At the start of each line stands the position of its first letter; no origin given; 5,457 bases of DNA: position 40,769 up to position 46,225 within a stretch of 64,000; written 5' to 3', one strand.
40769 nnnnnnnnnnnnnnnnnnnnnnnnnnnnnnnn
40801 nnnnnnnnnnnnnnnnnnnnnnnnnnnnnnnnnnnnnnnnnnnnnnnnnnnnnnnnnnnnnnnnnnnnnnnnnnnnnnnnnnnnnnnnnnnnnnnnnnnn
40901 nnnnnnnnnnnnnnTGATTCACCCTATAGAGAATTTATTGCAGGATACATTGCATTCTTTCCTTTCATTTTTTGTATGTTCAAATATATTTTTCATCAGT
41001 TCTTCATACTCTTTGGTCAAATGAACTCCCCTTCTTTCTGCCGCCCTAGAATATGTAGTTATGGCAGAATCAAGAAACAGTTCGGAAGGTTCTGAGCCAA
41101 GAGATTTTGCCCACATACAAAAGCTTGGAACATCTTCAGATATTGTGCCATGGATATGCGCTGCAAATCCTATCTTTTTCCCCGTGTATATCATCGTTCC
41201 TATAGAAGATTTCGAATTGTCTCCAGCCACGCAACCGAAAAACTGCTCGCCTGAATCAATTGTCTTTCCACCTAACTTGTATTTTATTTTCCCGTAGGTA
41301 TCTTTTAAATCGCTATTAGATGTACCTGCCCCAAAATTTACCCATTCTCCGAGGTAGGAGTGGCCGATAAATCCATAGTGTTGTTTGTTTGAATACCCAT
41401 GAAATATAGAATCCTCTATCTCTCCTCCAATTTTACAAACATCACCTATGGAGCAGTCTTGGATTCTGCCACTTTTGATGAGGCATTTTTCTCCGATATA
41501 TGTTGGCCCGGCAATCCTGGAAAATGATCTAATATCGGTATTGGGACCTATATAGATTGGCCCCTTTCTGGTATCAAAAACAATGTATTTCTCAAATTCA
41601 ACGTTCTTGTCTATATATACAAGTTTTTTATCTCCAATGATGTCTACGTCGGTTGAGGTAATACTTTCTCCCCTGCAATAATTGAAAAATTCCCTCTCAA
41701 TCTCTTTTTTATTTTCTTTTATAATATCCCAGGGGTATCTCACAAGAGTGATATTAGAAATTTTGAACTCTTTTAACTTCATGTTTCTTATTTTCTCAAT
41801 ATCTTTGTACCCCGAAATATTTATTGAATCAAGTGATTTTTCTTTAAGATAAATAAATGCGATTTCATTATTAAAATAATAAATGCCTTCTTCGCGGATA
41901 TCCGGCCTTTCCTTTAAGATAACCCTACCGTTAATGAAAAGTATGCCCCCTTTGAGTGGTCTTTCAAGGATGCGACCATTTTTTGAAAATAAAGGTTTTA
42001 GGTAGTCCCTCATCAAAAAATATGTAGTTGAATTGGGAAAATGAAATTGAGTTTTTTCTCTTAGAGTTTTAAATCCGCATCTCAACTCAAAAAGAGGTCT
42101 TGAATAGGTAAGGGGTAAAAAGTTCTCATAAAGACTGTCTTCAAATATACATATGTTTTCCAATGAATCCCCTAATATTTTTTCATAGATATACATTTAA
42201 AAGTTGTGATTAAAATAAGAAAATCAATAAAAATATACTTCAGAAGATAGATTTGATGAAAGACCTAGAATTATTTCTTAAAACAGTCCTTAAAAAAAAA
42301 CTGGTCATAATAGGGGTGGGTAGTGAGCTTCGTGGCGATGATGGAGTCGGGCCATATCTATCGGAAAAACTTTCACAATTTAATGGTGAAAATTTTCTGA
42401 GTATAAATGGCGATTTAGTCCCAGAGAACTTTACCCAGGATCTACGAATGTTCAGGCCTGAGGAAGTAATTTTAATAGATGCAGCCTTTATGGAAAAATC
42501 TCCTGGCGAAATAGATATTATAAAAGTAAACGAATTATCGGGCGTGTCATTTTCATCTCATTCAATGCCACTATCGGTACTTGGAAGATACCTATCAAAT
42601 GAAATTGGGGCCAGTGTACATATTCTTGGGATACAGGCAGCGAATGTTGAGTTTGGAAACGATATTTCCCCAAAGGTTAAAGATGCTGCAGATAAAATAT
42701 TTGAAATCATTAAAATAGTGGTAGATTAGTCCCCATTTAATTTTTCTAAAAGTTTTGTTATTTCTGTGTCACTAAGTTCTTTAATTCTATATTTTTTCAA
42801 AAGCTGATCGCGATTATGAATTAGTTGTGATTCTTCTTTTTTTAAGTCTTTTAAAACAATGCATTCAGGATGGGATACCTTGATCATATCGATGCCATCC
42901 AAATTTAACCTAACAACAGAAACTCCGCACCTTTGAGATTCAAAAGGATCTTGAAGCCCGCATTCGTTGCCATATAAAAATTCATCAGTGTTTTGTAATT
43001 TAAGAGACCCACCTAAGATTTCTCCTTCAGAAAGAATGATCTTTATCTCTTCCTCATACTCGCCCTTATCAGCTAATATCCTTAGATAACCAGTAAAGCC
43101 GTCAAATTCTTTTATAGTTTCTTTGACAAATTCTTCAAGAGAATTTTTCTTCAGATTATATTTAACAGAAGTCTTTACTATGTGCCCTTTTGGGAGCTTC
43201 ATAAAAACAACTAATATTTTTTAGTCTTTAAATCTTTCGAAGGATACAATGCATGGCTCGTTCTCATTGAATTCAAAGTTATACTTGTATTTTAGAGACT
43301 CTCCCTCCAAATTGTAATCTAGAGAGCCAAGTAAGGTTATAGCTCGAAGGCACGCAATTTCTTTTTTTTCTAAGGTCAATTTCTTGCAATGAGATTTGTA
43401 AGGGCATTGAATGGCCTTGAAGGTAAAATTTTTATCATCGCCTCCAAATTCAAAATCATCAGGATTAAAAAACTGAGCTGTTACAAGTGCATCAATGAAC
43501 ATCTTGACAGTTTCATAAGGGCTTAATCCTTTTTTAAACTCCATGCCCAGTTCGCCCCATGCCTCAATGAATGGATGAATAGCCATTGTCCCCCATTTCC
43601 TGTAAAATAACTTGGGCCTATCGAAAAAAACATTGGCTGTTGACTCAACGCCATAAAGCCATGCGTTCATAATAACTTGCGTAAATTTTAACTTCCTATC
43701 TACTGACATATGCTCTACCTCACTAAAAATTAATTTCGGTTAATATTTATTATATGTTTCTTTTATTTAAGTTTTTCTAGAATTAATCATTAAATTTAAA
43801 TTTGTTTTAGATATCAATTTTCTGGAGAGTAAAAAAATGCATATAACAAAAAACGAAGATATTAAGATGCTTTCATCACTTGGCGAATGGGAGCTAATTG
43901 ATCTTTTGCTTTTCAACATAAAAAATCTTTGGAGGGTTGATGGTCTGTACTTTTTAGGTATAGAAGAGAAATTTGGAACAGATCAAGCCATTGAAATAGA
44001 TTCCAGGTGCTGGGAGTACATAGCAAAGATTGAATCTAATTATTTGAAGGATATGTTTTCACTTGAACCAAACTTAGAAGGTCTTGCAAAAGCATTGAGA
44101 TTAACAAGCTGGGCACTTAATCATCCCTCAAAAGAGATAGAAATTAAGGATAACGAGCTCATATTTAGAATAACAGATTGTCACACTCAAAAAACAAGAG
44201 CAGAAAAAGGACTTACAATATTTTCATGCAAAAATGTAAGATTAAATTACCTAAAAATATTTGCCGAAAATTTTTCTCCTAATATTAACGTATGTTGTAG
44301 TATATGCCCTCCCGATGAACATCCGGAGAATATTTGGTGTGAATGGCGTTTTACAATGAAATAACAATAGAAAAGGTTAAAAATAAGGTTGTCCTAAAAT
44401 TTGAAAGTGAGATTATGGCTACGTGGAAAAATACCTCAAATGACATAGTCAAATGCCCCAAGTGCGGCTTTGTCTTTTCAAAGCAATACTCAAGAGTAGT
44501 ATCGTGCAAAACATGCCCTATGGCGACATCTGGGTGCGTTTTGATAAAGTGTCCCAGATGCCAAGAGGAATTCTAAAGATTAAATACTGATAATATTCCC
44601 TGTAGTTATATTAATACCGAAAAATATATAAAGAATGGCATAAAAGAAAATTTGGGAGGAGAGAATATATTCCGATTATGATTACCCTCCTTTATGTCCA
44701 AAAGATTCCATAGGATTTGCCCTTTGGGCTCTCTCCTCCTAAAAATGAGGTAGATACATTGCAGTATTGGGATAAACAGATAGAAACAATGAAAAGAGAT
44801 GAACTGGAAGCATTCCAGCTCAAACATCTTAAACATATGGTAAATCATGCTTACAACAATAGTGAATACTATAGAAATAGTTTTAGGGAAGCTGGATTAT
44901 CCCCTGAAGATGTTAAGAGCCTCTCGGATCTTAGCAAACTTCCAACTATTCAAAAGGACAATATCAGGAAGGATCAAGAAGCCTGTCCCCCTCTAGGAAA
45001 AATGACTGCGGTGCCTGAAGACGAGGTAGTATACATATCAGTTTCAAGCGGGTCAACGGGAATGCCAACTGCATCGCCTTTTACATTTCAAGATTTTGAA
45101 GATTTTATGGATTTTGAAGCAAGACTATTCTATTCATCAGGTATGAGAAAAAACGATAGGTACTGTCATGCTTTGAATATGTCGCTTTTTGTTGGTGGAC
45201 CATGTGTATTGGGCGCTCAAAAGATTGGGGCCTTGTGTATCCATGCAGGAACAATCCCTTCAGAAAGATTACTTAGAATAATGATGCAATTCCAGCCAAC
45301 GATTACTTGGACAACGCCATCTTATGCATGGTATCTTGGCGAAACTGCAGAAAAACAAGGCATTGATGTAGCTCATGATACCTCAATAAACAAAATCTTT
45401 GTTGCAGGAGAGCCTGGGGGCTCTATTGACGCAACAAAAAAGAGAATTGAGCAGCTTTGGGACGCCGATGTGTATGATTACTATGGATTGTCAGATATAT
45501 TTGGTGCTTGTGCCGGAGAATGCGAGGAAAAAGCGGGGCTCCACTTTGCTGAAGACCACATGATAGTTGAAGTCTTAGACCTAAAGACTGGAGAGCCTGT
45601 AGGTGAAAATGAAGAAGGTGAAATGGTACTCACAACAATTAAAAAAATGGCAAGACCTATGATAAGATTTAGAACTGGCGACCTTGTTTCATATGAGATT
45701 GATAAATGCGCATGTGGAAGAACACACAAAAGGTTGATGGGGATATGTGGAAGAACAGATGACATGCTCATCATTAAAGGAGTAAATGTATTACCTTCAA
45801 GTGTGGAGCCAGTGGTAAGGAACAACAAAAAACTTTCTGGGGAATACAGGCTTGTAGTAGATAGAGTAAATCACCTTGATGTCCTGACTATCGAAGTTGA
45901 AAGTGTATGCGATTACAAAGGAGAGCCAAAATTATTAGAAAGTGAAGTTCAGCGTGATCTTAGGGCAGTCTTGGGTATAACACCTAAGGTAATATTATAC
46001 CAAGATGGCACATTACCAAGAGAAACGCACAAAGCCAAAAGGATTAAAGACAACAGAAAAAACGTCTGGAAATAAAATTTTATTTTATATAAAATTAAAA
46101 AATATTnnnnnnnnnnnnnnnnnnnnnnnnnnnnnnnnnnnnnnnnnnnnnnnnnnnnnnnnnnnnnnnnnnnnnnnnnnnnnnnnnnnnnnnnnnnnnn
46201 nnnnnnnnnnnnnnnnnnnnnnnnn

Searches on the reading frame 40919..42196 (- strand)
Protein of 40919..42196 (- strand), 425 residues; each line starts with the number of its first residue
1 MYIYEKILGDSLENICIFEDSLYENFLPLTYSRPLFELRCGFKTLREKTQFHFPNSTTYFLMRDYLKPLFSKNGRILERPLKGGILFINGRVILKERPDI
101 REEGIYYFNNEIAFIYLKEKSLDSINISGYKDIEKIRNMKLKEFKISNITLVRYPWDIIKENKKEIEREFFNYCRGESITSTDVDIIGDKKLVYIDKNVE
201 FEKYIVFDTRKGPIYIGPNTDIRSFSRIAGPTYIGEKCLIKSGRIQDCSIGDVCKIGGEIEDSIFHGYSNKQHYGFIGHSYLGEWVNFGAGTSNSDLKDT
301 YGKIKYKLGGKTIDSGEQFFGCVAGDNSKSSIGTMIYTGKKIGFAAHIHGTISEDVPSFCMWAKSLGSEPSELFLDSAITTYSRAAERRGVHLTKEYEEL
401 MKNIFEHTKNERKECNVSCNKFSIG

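Call 8: search_protein_families(library=ncbifam, proteins=[window:40919-42196:-], max_evalue=0.00001)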
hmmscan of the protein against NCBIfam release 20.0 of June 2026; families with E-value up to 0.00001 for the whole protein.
window:40919-42196:- (425 aa): 5 families
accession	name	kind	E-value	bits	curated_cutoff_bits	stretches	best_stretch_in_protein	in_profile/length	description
TIGR03991.1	alt_bact_glmU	hypoth_equivalog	2.3e-99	333.4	225.3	1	14-405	2-394/394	UDP-N-acetylglucosamine diphosphorylase/glucosamine-1-phosphate N-acetyltransferase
TIGR03992.1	Arch_glmU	subfamily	1.3e-23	83.6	292.1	1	103-349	163-388/393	bifunctional sugar-1-phosphate nucleotidylyltransferase/acetyltransferase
NF041173.1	Sug_nt_acttase_Thmprot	equivalog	3.1e-17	62.6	600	1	212-349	247-388/405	bifunctional sugar-1-phosphate nucleotidylyltransferase/acetyltransferase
NF010940.0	PRK14360.1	equivalog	2.2e-06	26.5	602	0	247-297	331-383/452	bifunctional UDP-N-acetylglucosamine diphosphorylase/glucosamine-1-phosphate N-acetyltransferase GlmU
NF010937.0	PRK14357.1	equivalog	3.6e-06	26.1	658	0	214-262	256-306/448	bifunctional UDP-N-acetylglucosamine diphosphorylase/glucosamine-1-phosphate N-acetyltransferase GlmU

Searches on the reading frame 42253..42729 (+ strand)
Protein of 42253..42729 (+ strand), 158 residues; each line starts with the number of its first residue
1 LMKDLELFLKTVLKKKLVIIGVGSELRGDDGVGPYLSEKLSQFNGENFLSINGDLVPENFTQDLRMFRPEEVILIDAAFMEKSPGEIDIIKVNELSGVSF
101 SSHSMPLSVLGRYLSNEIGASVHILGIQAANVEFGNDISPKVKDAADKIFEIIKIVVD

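Call 89: search_protein_families(library=pfam, max_evalue=0.00001, proteins=[window:42253-42729:+])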
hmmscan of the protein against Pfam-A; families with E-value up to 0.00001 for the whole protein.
window:42253-42729:+ (158 aa): 1 family
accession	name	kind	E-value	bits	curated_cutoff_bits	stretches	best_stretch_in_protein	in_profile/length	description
PF01750.23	HycI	-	8.4e-15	55.2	23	1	36-153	3-127/130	Hydrogenase maturation protease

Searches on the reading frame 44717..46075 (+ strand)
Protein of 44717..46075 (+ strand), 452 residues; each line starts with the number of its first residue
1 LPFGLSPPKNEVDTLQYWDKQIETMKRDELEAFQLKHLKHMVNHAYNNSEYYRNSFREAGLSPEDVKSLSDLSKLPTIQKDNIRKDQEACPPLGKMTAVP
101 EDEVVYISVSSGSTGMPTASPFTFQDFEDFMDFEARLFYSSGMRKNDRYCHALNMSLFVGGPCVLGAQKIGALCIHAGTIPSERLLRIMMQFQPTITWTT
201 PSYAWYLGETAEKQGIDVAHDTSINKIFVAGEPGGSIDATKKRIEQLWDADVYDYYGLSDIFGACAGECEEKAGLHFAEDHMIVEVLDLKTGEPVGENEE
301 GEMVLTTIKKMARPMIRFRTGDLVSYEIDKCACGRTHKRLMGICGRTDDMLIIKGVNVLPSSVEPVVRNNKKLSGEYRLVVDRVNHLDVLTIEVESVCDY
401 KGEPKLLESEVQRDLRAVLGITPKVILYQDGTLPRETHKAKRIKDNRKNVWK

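Call 8: search_protein_families(library=ncbifam, proteins=[window:44717-46075:+], max_evalue=0.00001)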
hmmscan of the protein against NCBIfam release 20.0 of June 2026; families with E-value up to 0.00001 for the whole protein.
window:44717-46075:+ (452 aa): 13 families
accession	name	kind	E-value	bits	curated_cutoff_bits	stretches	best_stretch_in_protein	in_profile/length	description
NF041878.1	paak_haloarch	equivalog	4.3e-97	325.4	700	1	20-447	3-427/427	phenylacetate--CoA ligase PaaK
TIGR02155.1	PA_CoA_ligase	equivalog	1.6e-94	316.8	646.3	1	23-447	1-422/422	phenylacetate--CoA ligase PaaK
NF053551.1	FlxY_rubin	equivalog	2.5e-60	204.4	520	1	23-441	2-413/424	flexirubin biosynthesis putative acyl-CoA ligase FlxY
TIGR03335.1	F390_ftsA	equivalog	1.2e-54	185.8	458.7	1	17-403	1-387/445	coenzyme F390 synthetase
NF045666.1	DVU1553_fam_AMP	equivalog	2.6e-48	164.8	300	1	21-346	14-330/331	DVU_1553 family AMP-dependent CoA ligase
NF041217.1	BagE_FevW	exception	3.5e-32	111.9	800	1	28-441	11-400/424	bagremycin/ferroverdin synthetase BagE/FevW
TIGR02304.1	aden_form_hyp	equivalog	5.9e-09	35.4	251.9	1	251-443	239-424/430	F390 synthetase-related protein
TIGR01733.1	AA-adenyl-dom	subfamily_domain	2.2e-08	33.3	317.4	1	84-305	101-324/409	amino acid adenylation domain-containing protein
NF053567.1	HBDA_AROS1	equivalog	2.8e-08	32.6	1000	0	73-209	145-278/523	3-hydroxybenzoate--CoA ligase HbdA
NF005850.0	PRK07768.1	subfamily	1.7e-07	29.9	572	0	341-437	430-530/545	long-chain-fatty-acid--CoA ligase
NF006624.1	PRK09192.1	subfamily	3.1e-07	29.1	600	0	342-437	451-547/567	fatty acyl-AMP ligase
TIGR02262.1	benz_CoA_lig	subfamily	2.1e-06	26.8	375.25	0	95-366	154-425/508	benzoate-CoA ligase family protein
NF004837.0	PRK06187.1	subfamily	6.1e-06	24.8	476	0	93-273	161-335/531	long-chain-fatty-acid--CoA ligase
